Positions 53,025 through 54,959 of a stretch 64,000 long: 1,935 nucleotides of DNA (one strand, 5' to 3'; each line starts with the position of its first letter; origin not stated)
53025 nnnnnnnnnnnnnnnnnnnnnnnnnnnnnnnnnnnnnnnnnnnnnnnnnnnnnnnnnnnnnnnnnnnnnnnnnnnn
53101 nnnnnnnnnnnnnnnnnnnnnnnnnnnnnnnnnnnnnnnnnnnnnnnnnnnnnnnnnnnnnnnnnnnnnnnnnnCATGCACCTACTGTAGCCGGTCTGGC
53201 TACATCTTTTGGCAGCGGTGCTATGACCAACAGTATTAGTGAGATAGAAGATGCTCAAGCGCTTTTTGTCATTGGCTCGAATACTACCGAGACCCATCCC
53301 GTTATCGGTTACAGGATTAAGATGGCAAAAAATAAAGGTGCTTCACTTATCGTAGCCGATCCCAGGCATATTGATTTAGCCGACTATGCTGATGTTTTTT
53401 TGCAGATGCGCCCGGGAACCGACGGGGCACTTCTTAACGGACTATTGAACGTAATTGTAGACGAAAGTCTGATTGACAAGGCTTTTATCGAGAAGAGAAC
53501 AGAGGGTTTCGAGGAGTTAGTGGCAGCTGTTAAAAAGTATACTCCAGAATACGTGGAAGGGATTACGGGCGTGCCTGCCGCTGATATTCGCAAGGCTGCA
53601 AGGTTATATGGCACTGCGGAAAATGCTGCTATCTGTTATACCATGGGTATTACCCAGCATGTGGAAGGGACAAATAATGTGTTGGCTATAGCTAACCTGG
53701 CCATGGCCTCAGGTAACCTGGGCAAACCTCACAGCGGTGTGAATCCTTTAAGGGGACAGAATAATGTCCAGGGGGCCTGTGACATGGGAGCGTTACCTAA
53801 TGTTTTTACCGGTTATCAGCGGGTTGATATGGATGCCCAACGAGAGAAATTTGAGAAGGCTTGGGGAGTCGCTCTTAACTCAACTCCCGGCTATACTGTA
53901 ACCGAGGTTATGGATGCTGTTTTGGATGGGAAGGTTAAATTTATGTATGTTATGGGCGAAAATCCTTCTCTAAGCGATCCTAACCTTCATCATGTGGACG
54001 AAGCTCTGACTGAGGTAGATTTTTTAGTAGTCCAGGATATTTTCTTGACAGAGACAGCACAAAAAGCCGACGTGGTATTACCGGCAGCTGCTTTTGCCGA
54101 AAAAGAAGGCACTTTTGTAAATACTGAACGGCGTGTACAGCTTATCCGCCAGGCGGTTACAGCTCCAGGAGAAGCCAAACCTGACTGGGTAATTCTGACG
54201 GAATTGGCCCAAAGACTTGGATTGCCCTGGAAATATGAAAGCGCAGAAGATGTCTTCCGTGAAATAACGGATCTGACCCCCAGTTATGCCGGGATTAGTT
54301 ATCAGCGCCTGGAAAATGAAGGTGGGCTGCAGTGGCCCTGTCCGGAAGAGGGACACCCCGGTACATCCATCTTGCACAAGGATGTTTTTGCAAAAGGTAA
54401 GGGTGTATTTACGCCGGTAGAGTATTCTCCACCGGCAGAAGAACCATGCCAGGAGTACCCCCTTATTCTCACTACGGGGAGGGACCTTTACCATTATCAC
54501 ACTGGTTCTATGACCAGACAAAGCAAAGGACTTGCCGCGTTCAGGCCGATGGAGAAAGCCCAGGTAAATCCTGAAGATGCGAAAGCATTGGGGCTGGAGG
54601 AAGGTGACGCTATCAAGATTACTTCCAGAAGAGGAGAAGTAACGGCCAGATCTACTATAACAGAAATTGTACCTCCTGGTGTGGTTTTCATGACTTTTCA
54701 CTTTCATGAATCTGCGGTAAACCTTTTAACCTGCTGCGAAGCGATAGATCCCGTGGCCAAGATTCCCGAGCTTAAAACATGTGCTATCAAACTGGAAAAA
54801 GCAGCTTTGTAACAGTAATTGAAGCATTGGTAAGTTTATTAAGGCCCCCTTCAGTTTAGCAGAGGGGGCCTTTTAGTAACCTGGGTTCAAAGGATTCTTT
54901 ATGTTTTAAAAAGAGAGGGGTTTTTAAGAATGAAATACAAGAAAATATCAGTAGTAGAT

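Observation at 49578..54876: FdsGBA-like NAD-linked formate dehydrogenase with selenocysteine and a recognisable SECIS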

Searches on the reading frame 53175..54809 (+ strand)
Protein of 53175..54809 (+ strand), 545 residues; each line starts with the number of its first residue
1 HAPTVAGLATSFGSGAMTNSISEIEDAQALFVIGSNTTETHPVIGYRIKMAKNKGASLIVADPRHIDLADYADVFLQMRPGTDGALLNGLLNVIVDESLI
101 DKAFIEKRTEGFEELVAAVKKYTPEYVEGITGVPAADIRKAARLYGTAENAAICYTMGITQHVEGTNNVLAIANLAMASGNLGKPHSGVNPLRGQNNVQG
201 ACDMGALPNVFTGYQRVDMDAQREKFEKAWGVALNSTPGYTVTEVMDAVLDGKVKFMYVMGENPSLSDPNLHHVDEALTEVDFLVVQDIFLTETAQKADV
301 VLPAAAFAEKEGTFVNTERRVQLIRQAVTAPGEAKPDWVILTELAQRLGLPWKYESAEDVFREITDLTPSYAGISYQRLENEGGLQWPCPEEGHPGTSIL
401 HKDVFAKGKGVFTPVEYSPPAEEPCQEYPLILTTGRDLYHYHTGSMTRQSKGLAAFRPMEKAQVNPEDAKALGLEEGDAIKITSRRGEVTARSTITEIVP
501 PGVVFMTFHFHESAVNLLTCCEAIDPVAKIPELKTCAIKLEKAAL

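Call 55: search_protein_families(library=ncbifam, max_evalue=1e-10, proteins=[window:53175-54809:+])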
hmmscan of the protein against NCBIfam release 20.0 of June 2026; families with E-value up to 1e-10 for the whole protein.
window:53175-54809:+ (545 aa): 26 families (the best 25 are shown)
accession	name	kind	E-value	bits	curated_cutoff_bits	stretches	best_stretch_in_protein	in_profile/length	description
TIGR01591.1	Fdh-alpha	equivalog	1.6e-214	713.9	666.25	1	1-539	130-671/672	formate dehydrogenase subunit alpha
NF047855.1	AssmNtatRedNasC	equivalog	5.6e-137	457.9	1100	1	15-541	169-707/708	assimilatory nitrate reductase catalytic subunit NasC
NF041323.1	Nitr_red_NasA_Halo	equivalog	1.2e-91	308.2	1000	1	4-541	130-673/673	assimilatory nitrate reductase NasA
NF010055.0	PRK13532.1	equivalog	4e-75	253.6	904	2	111-349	327-572/830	nitrate reductase catalytic subunit NapA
TIGR01701.1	Fdhalpha-like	subfamily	8.1e-73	245.8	582.15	1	1-542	173-743/744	FdhF/YdeP family oxidoreductase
TIGR01706.1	NAPA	equivalog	2.5e-72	244.4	930.55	2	112-350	328-573/830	periplasmic nitrate reductase subunit alpha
TIGR01553.1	formate-DH-alph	equivalog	3.9e-71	240.1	814.2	3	1-111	196-306/1009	formate dehydrogenase-N subunit alpha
NF041513.1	formate_DH_Act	exception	4.2e-64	216.9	1400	3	1-109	187-295/1067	formate dehydrogenase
NF012032.0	PRK15488.1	equivalog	1.5e-46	158.8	694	1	34-358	204-537/759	thiosulfate reductase PhsA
TIGR02166.1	dmsA_ynfE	subfamily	1.5e-44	152.2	777.7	2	122-355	331-564/794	DMSO/selenate family reductase complex A subunit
TIGR02693.1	arsenite_ox_L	equivalog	2.6e-42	144.8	359.05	1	58-348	269-573/806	arsenate reductase (azurin) large subunit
TIGR00509.1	bisC_fam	subfamily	1.9e-41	142.2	1017.55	1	41-359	191-521/772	molybdopterin guanine dinucleotide-containing S/N-oxide reductase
TIGR03479.1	DMSO_red_II_alp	subfamily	1e-35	123.1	984.75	1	111-349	387-644/913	molybdopterin-dependent oxidoreductase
NF007406.0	PRK09939.1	equivalog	8.7e-35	120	1473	1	72-285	272-487/759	acid resistance putative oxidoreductase YdeP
NF005895.0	PRK07860.1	equivalog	5.1e-34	117.4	802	1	17-370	380-680/811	NADH-quinone oxidoreductase subunit G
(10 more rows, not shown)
